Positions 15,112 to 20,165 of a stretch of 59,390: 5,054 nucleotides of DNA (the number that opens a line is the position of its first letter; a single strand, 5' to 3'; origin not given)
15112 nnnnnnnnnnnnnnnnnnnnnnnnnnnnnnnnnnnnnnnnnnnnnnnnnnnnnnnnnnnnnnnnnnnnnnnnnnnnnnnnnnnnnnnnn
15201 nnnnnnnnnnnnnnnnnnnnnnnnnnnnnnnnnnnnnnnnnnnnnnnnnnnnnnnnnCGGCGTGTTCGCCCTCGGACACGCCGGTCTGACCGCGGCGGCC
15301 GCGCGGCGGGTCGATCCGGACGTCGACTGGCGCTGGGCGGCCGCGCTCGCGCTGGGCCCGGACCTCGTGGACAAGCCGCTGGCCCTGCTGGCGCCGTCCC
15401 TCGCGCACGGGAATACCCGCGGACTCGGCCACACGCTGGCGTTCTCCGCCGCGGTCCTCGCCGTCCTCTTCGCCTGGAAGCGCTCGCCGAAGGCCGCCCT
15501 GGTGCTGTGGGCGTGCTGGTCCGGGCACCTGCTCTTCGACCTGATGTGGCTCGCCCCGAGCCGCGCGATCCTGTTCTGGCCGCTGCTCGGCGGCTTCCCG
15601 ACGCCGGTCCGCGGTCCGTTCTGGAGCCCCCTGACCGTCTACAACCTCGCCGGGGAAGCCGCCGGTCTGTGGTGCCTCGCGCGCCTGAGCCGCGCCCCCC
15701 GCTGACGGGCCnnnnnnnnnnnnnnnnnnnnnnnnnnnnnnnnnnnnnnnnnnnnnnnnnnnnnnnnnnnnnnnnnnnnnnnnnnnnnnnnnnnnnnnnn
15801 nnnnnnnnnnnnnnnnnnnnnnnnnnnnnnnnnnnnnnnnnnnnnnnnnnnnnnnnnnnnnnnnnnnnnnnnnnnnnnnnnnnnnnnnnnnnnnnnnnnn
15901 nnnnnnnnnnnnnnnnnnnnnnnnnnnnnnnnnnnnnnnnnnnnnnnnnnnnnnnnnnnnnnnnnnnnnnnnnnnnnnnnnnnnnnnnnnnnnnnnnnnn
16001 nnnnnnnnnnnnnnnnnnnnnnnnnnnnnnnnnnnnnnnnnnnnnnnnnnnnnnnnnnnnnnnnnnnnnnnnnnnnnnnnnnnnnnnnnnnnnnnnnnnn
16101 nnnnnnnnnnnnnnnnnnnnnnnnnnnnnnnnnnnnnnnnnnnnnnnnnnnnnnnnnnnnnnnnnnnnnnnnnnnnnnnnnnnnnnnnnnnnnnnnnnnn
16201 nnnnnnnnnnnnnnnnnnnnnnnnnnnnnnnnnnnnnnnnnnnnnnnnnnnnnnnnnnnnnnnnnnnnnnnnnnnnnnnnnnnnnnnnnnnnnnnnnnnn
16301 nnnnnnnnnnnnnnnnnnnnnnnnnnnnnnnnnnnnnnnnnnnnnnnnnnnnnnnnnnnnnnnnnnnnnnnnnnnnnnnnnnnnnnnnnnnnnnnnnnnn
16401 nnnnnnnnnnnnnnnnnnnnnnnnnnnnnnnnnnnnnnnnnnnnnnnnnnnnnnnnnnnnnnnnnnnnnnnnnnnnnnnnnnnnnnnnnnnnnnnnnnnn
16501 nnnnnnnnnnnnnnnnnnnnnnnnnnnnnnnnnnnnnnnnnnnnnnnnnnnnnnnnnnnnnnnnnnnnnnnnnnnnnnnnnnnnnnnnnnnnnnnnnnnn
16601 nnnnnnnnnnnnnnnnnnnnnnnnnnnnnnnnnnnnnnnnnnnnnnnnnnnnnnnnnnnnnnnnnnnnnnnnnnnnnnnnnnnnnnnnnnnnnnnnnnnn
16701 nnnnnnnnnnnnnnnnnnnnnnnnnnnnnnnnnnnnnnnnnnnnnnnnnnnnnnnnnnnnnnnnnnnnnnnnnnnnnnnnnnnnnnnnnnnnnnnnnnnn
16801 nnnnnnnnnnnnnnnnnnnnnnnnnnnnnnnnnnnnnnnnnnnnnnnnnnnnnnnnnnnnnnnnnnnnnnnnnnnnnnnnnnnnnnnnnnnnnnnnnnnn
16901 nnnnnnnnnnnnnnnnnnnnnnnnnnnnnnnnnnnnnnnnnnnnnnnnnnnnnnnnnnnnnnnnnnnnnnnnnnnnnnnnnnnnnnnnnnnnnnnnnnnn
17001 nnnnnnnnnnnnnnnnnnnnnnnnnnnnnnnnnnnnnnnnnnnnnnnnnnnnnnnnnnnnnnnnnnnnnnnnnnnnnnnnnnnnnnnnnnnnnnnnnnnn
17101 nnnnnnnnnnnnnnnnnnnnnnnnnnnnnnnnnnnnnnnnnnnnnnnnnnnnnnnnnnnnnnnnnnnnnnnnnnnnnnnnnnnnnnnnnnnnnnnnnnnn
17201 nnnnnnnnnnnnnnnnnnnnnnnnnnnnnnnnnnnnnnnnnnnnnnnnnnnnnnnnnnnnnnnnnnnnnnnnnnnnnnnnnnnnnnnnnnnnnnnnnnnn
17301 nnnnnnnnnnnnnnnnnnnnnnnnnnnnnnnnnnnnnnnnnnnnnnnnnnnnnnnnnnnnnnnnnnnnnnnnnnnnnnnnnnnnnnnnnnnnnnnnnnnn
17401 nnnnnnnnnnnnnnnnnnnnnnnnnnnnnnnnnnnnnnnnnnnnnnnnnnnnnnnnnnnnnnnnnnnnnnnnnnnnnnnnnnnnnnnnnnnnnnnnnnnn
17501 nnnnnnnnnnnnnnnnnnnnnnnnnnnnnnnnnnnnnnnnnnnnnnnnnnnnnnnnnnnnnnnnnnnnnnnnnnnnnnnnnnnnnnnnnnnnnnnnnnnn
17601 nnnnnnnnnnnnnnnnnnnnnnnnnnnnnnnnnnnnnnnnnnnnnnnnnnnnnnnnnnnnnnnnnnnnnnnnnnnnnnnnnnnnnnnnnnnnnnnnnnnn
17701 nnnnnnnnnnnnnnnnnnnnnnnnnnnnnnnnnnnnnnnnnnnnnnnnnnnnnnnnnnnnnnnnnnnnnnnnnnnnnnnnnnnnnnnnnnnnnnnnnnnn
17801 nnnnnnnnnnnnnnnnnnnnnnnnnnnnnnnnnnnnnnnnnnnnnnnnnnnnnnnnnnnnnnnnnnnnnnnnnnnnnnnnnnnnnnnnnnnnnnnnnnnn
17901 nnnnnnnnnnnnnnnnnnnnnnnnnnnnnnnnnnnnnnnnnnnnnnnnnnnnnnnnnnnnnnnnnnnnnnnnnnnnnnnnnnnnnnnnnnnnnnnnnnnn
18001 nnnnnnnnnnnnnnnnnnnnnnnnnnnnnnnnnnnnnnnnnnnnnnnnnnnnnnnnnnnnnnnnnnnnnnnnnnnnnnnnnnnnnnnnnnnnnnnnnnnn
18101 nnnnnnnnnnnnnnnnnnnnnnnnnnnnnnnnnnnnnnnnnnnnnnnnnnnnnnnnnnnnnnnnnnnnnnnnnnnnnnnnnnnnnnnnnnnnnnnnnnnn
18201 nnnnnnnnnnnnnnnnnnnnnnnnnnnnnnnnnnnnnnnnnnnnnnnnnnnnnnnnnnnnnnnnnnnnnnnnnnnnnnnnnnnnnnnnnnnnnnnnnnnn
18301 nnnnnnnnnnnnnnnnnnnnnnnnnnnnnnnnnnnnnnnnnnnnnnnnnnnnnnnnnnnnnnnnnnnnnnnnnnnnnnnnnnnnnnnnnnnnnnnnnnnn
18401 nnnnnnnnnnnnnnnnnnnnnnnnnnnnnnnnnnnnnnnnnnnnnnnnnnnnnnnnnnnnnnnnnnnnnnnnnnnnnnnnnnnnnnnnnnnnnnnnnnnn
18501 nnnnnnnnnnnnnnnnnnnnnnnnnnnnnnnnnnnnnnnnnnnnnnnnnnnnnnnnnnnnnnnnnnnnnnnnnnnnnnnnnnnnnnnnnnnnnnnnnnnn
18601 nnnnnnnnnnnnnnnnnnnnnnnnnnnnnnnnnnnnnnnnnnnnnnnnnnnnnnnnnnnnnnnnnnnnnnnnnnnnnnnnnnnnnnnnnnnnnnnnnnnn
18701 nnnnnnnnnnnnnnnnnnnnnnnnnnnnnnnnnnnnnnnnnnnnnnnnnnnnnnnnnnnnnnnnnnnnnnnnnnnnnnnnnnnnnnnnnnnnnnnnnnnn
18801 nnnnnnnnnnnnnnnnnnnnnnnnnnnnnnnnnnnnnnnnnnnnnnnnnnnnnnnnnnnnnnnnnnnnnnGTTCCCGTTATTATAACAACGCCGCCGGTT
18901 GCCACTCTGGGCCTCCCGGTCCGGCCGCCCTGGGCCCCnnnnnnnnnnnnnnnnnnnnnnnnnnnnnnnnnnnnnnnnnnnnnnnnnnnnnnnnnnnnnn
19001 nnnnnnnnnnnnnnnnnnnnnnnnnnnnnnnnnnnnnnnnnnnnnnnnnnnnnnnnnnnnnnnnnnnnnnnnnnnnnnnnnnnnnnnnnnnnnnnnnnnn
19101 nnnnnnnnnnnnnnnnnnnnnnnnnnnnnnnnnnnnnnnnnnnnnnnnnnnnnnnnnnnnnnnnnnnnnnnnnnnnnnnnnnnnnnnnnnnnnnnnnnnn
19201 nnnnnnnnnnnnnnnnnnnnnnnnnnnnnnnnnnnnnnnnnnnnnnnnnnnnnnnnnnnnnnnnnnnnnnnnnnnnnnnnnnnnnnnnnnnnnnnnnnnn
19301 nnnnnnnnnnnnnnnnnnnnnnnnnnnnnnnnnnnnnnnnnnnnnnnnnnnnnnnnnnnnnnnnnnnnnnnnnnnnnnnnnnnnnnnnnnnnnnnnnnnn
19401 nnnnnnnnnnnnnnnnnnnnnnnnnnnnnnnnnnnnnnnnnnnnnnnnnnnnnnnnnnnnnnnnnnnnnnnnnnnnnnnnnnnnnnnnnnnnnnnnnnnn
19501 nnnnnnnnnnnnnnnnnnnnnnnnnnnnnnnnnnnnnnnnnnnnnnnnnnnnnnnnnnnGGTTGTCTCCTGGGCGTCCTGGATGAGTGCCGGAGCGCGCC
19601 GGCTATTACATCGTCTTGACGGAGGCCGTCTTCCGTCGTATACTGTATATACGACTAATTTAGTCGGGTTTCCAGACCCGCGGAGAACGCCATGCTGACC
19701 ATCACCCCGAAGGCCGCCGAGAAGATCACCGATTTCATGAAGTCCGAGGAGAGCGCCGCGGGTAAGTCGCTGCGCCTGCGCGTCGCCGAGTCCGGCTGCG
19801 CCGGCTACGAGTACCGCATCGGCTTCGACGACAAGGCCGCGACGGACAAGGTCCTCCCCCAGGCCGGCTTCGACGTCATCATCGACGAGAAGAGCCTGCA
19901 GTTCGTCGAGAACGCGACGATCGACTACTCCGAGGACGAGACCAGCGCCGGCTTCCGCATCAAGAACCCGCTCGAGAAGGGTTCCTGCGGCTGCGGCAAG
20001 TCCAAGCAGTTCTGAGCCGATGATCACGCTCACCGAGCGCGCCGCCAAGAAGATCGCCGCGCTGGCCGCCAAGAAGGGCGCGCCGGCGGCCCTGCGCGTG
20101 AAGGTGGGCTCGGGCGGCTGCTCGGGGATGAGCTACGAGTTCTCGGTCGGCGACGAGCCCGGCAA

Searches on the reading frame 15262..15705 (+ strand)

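Call 30: search_protein_families(library=pfam, proteins=[window:15262-15705:+], max_evalue=0.01)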
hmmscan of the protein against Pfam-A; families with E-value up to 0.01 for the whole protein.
window:15262-15705:+ (147 aa): 1 family
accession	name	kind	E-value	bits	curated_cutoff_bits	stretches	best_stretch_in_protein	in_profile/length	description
PF04307.19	YdjM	-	4.9e-07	29.8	29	1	4-123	9-140/176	YdjM inner membrane protein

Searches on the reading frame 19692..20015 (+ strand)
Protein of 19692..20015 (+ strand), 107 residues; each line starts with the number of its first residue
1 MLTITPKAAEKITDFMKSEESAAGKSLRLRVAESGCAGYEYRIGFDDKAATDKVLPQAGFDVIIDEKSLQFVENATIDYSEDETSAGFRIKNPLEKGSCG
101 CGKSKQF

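Call 29: search_protein_families(library=pfam, proteins=[window:19692-20015:+], max_evalue=0.01)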
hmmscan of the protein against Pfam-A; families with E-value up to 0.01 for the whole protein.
window:19692-20015:+ (107 aa): 1 family
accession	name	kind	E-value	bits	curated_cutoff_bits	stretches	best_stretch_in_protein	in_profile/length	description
PF01521.26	Fe-S_biosyn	-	1.4e-20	74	26.3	1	2-103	3-110/110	Iron-sulphur cluster biosynthesis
